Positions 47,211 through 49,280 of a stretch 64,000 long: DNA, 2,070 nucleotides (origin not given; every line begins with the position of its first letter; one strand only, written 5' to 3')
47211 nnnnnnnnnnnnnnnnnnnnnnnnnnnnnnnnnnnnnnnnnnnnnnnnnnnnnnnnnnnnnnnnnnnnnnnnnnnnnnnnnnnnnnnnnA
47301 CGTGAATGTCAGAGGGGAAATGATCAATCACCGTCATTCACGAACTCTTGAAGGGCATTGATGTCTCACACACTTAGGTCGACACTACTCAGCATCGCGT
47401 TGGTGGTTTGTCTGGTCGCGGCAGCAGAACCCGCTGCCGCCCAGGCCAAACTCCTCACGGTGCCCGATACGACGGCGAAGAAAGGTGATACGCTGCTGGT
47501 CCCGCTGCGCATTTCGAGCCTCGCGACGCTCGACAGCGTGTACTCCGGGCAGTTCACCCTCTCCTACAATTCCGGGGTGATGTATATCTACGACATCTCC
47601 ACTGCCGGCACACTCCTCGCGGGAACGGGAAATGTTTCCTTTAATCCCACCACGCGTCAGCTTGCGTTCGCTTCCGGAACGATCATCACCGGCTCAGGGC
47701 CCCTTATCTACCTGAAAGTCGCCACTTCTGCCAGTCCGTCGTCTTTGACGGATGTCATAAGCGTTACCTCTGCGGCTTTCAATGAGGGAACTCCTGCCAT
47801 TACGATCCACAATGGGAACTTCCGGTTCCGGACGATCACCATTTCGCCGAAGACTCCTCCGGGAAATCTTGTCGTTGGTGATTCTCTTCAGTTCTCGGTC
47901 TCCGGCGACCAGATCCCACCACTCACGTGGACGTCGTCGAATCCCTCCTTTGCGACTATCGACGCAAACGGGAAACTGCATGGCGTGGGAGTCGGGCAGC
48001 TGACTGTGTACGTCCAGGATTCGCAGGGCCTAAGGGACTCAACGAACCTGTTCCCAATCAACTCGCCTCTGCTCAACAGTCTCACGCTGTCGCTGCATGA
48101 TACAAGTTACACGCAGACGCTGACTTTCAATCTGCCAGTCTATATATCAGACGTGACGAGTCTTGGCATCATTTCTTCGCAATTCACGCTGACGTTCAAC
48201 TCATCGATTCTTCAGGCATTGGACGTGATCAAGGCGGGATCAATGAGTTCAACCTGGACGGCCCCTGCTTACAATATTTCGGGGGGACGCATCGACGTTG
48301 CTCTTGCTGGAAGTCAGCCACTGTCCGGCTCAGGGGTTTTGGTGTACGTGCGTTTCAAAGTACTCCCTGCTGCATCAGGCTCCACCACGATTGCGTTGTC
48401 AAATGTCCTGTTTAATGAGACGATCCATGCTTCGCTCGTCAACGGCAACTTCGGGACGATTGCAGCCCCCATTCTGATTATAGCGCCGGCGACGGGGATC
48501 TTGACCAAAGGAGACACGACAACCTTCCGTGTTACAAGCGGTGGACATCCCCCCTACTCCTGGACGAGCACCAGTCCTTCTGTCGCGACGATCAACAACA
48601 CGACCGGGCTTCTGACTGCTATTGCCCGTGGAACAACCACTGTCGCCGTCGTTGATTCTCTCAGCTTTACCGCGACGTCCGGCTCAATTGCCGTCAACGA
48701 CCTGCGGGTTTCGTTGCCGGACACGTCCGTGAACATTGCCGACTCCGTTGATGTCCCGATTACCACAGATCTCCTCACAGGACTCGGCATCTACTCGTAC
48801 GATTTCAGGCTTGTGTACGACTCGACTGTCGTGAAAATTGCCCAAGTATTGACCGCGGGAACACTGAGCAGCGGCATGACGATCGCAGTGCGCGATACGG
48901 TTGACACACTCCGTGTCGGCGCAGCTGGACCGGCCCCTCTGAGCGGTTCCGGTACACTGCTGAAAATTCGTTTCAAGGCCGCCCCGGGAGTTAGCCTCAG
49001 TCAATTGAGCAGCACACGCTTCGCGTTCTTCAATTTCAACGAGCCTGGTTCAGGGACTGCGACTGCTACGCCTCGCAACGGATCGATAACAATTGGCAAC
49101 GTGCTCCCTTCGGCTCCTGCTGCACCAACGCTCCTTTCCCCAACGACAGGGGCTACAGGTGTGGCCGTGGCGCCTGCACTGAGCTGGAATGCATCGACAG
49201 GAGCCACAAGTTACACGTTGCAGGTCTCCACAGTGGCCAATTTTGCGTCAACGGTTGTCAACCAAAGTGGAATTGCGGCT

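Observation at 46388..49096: Dockerin-like and cohesin-like modules split across two adjacent T9SS cargo proteins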

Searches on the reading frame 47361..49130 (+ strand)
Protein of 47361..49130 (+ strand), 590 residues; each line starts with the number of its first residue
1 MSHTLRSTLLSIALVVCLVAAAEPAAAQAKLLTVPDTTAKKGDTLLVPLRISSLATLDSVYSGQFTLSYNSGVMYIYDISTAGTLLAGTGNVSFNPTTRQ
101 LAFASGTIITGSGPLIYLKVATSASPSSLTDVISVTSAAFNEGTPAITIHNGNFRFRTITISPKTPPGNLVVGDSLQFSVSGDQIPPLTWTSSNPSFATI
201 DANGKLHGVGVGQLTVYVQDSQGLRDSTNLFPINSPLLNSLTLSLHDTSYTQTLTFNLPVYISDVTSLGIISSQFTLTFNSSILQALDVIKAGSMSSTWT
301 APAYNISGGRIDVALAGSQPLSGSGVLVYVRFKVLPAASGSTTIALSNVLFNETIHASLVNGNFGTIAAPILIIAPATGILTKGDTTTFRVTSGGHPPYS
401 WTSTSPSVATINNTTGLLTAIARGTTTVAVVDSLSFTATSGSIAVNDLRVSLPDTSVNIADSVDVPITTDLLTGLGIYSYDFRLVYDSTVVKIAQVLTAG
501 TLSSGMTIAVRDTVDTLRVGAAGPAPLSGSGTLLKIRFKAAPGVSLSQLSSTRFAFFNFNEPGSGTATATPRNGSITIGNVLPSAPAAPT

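Call 17: find_homologous_proteins(query=window:47361-49130:+)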
Query window:47361-49130:+ (590 aa): 153 proteins with E <= 0.001 among 8000 candidates; the best 120 are listed.
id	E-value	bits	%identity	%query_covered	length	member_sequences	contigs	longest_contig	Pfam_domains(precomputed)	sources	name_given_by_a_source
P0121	1.9e-186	639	56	98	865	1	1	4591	PF26182.1,PF00963.25,PF18962.8,PF25788.3,PF02368.25,PF06832.19,PF26918.1,PF00041.28,PF16656.12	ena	-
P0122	8.7e-186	637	58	97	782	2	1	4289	PF26182.1,PF25354.2,PF00963.25,PF18962.8,PF25788.3,PF02368.25,PF06832.19,PF26918.1,PF00041.28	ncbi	-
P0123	5.7e-183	628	54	99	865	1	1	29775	PF26182.1,PF00963.25,PF25788.3,PF02368.25,PF06832.19,PF26918.1,PF00041.28,PF16656.12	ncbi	ncbi:MAG: cohesin domain-containing protein [Bacteroidota bacterium]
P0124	2.1e-180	619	54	97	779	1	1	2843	PF26182.1,PF25354.2,PF00963.25,PF18962.8,PF02368.25,PF26918.1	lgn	-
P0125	2.5e-174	599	51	98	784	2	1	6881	PF26182.1,PF00963.25,PF18962.8,PF02368.25,PF26918.1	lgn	-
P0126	3.6e-173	595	52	95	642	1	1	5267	PF26182.1,PF00963.25,PF02368.25,PF26918.1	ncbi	ncbi:MAG: hypothetical protein EPO24_14230, partial [Bacteroidetes bacterium]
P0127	1.1e-172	594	53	100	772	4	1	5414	PF26182.1,PF00963.25,PF18962.8,PF02368.25,PF26918.1,PF00041.28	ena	-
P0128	1.5e-172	593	52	98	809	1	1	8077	PF26182.1,PF00963.25,PF18962.8,PF02368.25,PF26918.1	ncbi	-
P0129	1.9e-171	590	52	98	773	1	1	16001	PF26182.1,PF00963.25,PF02368.25,PF26918.1,PF00041.28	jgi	jgi:hypothetical protein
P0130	3.2e-170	586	53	94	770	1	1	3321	PF26182.1,PF00963.25,PF18962.8,PF13860.13,PF02368.25,PF00041.28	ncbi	-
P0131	6.1e-170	585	52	95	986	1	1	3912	PF26182.1,PF00963.25,PF18962.8,PF02368.25,PF06832.19,PF26918.1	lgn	-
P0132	2.7e-169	583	52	98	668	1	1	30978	PF26182.1,PF25354.2,PF00963.25,PF02368.25,PF06832.19,PF26918.1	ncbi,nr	ncbi:MAG: Ig-like domain-containing protein, partial [Ignavibacteriales bacterium]|nr:Ig-like domain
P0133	1.1e-168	580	52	98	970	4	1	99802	PF26182.1,PF17963.8,PF00963.25,PF18962.8,PF13860.13,PF02368.25,PF26918.1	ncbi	ncbi:MAG: cohesin domain-containing protein [Bacteroidota bacterium]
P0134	5.9e-167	575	52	97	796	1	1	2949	PF26182.1,PF00963.25,PF18962.8,PF02368.25,PF06832.19,PF26918.1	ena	-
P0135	3.7e-166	572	53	94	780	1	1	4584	PF26182.1,PF00963.25,PF18962.8,PF13860.13,PF02368.25,PF06832.19,PF26918.1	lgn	-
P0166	5.2e-77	278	33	88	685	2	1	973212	PF26182.1,PF00963.25,PF13860.13,PF02368.25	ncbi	ncbi:MAG: Ig-like domain-containing protein [bacterium]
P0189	9.7e-68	247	32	93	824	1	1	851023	PF26182.1,PF00963.25,PF02368.25,PF26918.1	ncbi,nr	ncbi:MAG: Ig-like domain-containing protein [Bacteroidetes bacterium]|nr:Ig-like domain-containing p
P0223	4.9e-58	215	33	93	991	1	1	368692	PF07610.18,PF00963.25,PF22067.3,PF24507.2,PF02368.25,PF26918.1,PF22544.3,PF22073.3,PF26182.1,PF15780.12,PF24798.3,PF12371.15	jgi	jgi:hypothetical protein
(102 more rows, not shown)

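Call 21: find_related_loci(query=A2, collection=genome_contigs, flank=10000)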
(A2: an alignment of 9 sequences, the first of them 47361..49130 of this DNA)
Query A2 (590 aa) in genome_contigs; peptide patterns used: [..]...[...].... (x = any residue, [..] = any of these).
21 stretches matched a pattern; 9 encode a relative of the query (tblastn E <= 1e-3); 9 distinct loci.
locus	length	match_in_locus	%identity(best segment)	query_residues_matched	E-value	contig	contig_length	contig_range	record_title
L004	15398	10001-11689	53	17-590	0e+0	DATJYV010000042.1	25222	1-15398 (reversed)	MAG TPA_asm: Bacteroidota bacterium isolate SMAG_U15161 k141_3326959, whole genome shotgun sequence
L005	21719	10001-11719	52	1-578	3e-180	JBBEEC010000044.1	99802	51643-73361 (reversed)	MAG: Bacteroidota bacterium isolate LejiaF_53_86 Lejia_F_339_length_99802_cov_49, whole genome shotgun sequence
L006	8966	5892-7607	51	5-578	3e-169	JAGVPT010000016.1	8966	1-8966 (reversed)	MAG: Bacteroidetes bacterium isolate DeMMO3_9 c_000000057568, whole genome shotgun sequence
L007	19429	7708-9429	54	6-590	0e+0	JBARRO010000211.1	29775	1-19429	MAG: Bacteroidota bacterium isolate MFD13499_ilm_asm_bin40 k127_485544, whole genome shotgun sequence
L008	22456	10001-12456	49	26-584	4e-164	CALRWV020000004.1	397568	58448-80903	MAG: Prosthecochloris vibrioformis isolate JJ-LAS36-244-4-mx-bin630 genome assembly, contig: JJ-LAS36-244-C5, whole geno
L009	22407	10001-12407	42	5-588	6e-124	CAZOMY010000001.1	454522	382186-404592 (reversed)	MAG TPA_asm: uncultured Ignavibacteriaceae bacterium isolate binchicken_co107_246 genome assembly, contig: NODE_15_lengt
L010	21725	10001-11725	42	1-585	7e-116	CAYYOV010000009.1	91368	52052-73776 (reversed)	MAG TPA_asm: uncultured Ignavibacteriaceae bacterium isolate SRP287453_co1_258 genome assembly, contig: NODE_297_length_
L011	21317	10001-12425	41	9-586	3e-115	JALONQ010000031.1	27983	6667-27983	MAG: Bacteroidetes bacterium isolate Prado081 scaffold_792, whole genome shotgun sequence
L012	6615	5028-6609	42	14-589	3e-58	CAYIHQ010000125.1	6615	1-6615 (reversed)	MAG TPA_asm: uncultured Ignavibacteriaceae bacterium isolate ERP119705_co22_105 genome assembly, contig: NODE_8827_lengt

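Call 37: search_solved_structures(query=window:47433-49112:+, max_evalue=1, show_alignments=0)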
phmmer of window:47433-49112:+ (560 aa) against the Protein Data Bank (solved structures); distinct sequences matched with E-value up to 1: 9.
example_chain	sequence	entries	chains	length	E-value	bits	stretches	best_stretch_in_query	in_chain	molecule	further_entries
1e5u_I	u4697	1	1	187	3.5e-06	29.4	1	368-437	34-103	INTIMIN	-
1f00_I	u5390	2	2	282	3.1e-05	26.2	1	368-434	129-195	INTIMIN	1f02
2xdh_A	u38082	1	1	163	0.0016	20.6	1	231-311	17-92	COHESIN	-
6n1a_A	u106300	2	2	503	0.0088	18.2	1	141-212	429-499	Carbohydrate-binding protein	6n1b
4ums_A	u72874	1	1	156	0.05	15.7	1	432-555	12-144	CELLULOSOMAL ANCHORING SCAFFOLDIN B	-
1g1k_A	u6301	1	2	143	0.058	15.5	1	8-122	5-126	SCAFFOLDING PROTEIN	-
2vn5_A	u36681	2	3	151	0.061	15.4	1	8-122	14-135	SCAFFOLDING PROTEIN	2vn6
1aoh_A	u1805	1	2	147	0.33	13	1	9-70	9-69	Cellulosomal-scaffolding protein A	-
3ul4_A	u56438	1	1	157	0.53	12.3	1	423-477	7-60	Cellulosome-anchoring protein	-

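Call 45: find_encoding_contigs(protein=P0166, flank=10000, max_places=2)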
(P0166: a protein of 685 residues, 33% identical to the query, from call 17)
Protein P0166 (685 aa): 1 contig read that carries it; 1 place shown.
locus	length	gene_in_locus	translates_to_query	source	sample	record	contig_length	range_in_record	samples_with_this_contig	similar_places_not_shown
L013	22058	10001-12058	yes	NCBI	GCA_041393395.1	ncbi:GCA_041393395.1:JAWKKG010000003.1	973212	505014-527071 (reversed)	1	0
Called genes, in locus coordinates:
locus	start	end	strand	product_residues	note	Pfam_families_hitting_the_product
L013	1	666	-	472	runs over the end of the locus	PF00072:Response_reg, PF00158:Sigma54_activat, PF01078:Mg_chelatase (faint), PF14532:Sigma54_activ_2, PF07728:AAA_5, PF00004:AAA (weak), PF25601:AAA_lid_14, PF02954:HTH_8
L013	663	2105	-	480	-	PF00672:HAMP, PF00512:HisKA, PF02518:HATPase_c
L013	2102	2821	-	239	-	PF14334:DUF4390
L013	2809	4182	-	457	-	PF01103:Omp85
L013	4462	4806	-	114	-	-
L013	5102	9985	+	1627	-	PF28492:Beta_helix_4 (faint), PF05048:NosD (faint), PF13229:Beta_helix, PF00963:Cohesin (weak), PF13860:FlgD_ig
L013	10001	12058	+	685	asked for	PF00963:Cohesin (faint), PF26182:Ig_NUP210_5th (faint), PF02368:Big_2, PF13860:FlgD_ig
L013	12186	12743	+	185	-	PF00963:Cohesin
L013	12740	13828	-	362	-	PF01594:AI-2E_transport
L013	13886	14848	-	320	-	-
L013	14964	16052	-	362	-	PF00437:T2SSE, PF13555:AAA_29 (faint)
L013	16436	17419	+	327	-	-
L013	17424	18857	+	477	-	PF12838:Fer4_7, PF13187:Fer4_9 (weak), PF13237:Fer4_10, PF14697:Fer4_21, PF00890:FAD_binding_2 (weak), PF07992:Pyr_redox_2, PF12831:FAD_oxidored (weak), PF13738:Pyr_redox_3, +5 more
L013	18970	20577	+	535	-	PF02085:Cytochrom_CIII (faint), PF14522:Cytochrome_C7 (faint), PF14537:Cytochrom_c3_2 (faint), PF22113:Mtrc-MtrF_II-IV_dom (faint)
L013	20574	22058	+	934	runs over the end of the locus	PF02085:Cytochrom_CIII (faint), PF14522:Cytochrome_C7 (faint)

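Call 46: find_encoding_contigs(protein=P0189, flank=10000, max_places=2)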
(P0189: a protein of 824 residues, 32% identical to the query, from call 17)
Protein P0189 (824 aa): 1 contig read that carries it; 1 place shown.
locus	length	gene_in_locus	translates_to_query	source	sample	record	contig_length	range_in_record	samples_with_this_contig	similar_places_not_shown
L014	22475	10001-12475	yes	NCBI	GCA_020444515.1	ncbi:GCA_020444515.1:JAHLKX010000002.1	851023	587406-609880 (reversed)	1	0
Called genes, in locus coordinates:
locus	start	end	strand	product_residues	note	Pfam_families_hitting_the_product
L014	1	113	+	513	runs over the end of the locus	PF26696:PTL_trimer, PF13884:Peptidase_S74 (weak)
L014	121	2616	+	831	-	-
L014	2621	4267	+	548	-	-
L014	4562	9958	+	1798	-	PF05048:NosD (faint), PF13229:Beta_helix, PF00963:Cohesin, PF13860:FlgD_ig (weak), PF18962:Por_Secre_tail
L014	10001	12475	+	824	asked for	PF00963:Cohesin, PF26182:Ig_NUP210_5th (faint), PF26918:Ig_Eae (faint), PF00963:Cohesin (weak), PF02368:Big_2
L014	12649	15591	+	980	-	PF09603:Fib_succ_major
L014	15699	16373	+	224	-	PF00657:Lipase_GDSL (weak), PF13472:Lipase_GDSL_2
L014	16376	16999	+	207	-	-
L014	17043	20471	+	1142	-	PF03065:Glyco_hydro_57, PF23166:Ig_N_CWD1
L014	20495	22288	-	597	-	-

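Call 47: find_encoding_contigs(protein=P0223, flank=10000, max_places=2)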
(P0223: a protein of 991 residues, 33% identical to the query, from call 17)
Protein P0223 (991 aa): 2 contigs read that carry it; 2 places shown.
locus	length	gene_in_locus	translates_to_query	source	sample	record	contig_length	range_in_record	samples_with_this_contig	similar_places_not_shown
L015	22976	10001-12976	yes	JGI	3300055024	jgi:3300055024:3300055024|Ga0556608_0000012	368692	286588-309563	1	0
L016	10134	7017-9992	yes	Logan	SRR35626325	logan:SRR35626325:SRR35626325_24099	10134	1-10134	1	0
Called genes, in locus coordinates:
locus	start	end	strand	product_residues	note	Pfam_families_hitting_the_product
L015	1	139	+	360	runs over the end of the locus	PF06580:His_kinase, PF02518:HATPase_c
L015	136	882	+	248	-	PF00072:Response_reg, PF04397:LytTR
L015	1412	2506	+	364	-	PF04015:DUF362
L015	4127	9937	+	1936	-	PF05048:NosD (faint), PF13229:Beta_helix, PF00404:Dockerin_1, PF00963:Cohesin, PF13860:FlgD_ig, PF18962:Por_Secre_tail (weak)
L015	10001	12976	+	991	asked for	PF26918:Ig_Eae (weak), PF07610:DUF1573, PF15780:ASH, PF22544:HYDIN_VesB_CFA65-like_Ig, PF07610:DUF1573, PF15780:ASH, PF22073:Cep192_D4 (weak), PF22544:HYDIN_VesB_CFA65-like_Ig, +7 more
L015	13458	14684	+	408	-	PF00383:dCMP_cyt_deam_1, PF14437:MafB19-deam, PF01872:RibD_C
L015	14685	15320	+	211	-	PF00677:Lum_binding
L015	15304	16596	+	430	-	PF00926:DHBP_synthase, PF00925:GTP_cyclohydro2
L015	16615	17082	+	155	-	PF00885:DMRL_synthase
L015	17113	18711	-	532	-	PF00890:FAD_binding_2, PF01266:DAO (weak), PF07992:Pyr_redox_2 (faint), PF02910:Succ_DH_flav_C (weak)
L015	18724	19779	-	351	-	PF02445:NadA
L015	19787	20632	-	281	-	PF02749:QRPTase_N, PF01729:QRPTase_C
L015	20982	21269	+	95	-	PF00216:Bac_DNA_binding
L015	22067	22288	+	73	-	-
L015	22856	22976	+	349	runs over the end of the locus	PF00356:LacI, PF00532:Peripla_BP_1, PF13407:Peripla_BP_4, PF13377:Peripla_BP_3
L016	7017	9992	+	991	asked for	PF26918:Ig_Eae (weak), PF07610:DUF1573, PF15780:ASH, PF22544:HYDIN_VesB_CFA65-like_Ig, PF07610:DUF1573, PF15780:ASH, PF22073:Cep192_D4 (weak), PF22544:HYDIN_VesB_CFA65-like_Ig, +7 more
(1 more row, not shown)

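Call 85: find_related_loci(query=A2, collection=metagenome_contigs, flank=8000)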
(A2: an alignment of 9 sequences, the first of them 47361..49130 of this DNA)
Query A2 (590 aa) in metagenome_contigs; peptide patterns used: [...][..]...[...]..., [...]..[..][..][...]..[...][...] (x = any residue, [..] = any of these).
216 stretches matched a pattern; 10 encode a relative of the query (tblastn E <= 1e-3); 10 distinct loci.
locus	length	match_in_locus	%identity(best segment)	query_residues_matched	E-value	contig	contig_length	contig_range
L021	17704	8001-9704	66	23-590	0e+0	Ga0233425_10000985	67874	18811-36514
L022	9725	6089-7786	66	24-590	0e+0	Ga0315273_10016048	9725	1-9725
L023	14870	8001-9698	66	24-590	0e+0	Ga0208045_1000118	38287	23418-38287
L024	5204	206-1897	58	22-586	0e+0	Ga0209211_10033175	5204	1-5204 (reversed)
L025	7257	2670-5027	52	9-569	2e-172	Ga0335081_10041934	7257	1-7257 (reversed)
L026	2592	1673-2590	77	1-542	4e-165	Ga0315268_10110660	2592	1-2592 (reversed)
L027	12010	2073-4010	41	12-587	5e-123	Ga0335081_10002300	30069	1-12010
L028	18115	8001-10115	43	10-590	7e-123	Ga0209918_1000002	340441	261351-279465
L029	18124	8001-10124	38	5-585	7e-105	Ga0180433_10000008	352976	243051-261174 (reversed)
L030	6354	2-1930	33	15-541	1e-56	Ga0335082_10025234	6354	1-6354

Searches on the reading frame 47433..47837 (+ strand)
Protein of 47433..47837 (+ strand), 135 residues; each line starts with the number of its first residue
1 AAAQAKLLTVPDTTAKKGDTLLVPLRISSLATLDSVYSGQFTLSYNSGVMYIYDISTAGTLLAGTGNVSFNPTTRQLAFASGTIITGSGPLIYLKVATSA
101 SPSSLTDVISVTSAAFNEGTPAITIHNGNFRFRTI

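Call 13: search_protein_families(library=pfam, proteins=[window:47433-47837:+], max_evalue=1)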
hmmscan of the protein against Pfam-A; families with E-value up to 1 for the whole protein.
window:47433-47837:+ (135 aa): 1 family
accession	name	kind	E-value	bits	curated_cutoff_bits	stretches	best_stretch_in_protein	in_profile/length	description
PF00963.24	Cohesin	-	1.1e-08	35.8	24.1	1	8-120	3-124/139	Cohesin domain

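Call 67: search_protein_families(library=ncbifam, proteins=[window:47433-47837:+], max_evalue=0.1)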
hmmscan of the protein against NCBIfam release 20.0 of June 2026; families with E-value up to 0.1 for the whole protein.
window:47433-47837:+ (135 aa): 0 families

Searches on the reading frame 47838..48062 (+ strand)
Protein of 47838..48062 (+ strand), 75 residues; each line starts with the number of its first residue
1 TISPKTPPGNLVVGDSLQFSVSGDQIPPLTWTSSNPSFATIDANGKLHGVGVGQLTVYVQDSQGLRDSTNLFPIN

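Call 13: search_protein_families(library=pfam, proteins=[window:47838-48062:+], max_evalue=1)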
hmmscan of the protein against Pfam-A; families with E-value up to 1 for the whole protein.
window:47838-48062:+ (75 aa): 1 family
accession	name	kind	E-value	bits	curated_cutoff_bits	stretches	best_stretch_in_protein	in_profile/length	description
PF02368.24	Big_2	-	1.8e-08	34.6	22.8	1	11-63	14-70/79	Bacterial Ig-like domain (group 2)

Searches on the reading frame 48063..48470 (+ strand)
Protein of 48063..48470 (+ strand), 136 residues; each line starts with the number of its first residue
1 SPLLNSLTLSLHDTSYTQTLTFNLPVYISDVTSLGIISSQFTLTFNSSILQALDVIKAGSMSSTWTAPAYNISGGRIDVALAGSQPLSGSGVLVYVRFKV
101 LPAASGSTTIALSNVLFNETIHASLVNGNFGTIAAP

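Call 13: search_protein_families(library=pfam, proteins=[window:48063-48470:+], max_evalue=1)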
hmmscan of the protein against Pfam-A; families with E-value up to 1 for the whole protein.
window:48063-48470:+ (136 aa): 2 families
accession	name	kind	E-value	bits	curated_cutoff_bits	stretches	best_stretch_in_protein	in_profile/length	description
PF00963.24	Cohesin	-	1.9e-11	44.8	24.1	1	21-115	15-117/139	Cohesin domain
PF16075.10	DUF4815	-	0.21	10.3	30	1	52-99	298-346/570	Domain of unknown function (DUF4815)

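Call 67: search_protein_families(library=ncbifam, proteins=[window:48063-48470:+], max_evalue=0.1)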
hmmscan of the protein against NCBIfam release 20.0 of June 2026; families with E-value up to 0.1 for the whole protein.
window:48063-48470:+ (136 aa): 0 families

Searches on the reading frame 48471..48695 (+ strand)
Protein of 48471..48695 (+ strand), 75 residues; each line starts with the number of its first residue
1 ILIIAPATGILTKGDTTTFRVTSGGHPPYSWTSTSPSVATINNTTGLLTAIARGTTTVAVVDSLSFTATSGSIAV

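Call 13: search_protein_families(library=pfam, proteins=[window:48471-48695:+], max_evalue=1)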
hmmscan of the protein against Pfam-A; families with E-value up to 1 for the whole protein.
window:48471-48695:+ (75 aa): 5 families
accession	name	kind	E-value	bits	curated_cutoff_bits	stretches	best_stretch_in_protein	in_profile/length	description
PF02368.24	Big_2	-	1.1e-06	29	22.8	1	4-63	7-69/79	Bacterial Ig-like domain (group 2)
PF25354.1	Ig_NUP210_16th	-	0.00064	19.6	27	1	10-58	9-59/72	NUP210-like, Ig-like domain 16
PF21461.3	HL_N-beta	-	0.0023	18.1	27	1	29-62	14-45/57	Hyaluronate lyase, N-terminal beta-sheet domain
PF22359.2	Big-like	-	0.0047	17.6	27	1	30-60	4-33/48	Bacterial Ig-like domain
PF22963.3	Ig_NUP210_3rd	-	0.22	12.2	27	1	33-62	55-84/105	NUP210 Ig-like domain 3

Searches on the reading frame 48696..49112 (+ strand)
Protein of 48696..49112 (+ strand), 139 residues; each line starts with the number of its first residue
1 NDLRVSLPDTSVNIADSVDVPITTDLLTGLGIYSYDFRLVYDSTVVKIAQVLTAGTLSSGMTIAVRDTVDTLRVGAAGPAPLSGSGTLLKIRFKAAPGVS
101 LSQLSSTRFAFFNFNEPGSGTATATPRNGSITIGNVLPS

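Call 13: search_protein_families(library=pfam, proteins=[window:48696-49112:+], max_evalue=1)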
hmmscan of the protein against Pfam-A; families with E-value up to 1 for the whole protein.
window:48696-49112:+ (139 aa): 1 family
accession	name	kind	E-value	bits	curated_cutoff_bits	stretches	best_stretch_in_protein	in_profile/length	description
PF00963.24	Cohesin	-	8.3e-10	39.4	24.1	1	5-102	3-108/139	Cohesin domain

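Call 67: search_protein_families(library=ncbifam, proteins=[window:48696-49112:+], max_evalue=0.1)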
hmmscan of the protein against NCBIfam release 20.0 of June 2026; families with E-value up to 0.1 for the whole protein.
window:48696-49112:+ (139 aa): 0 families
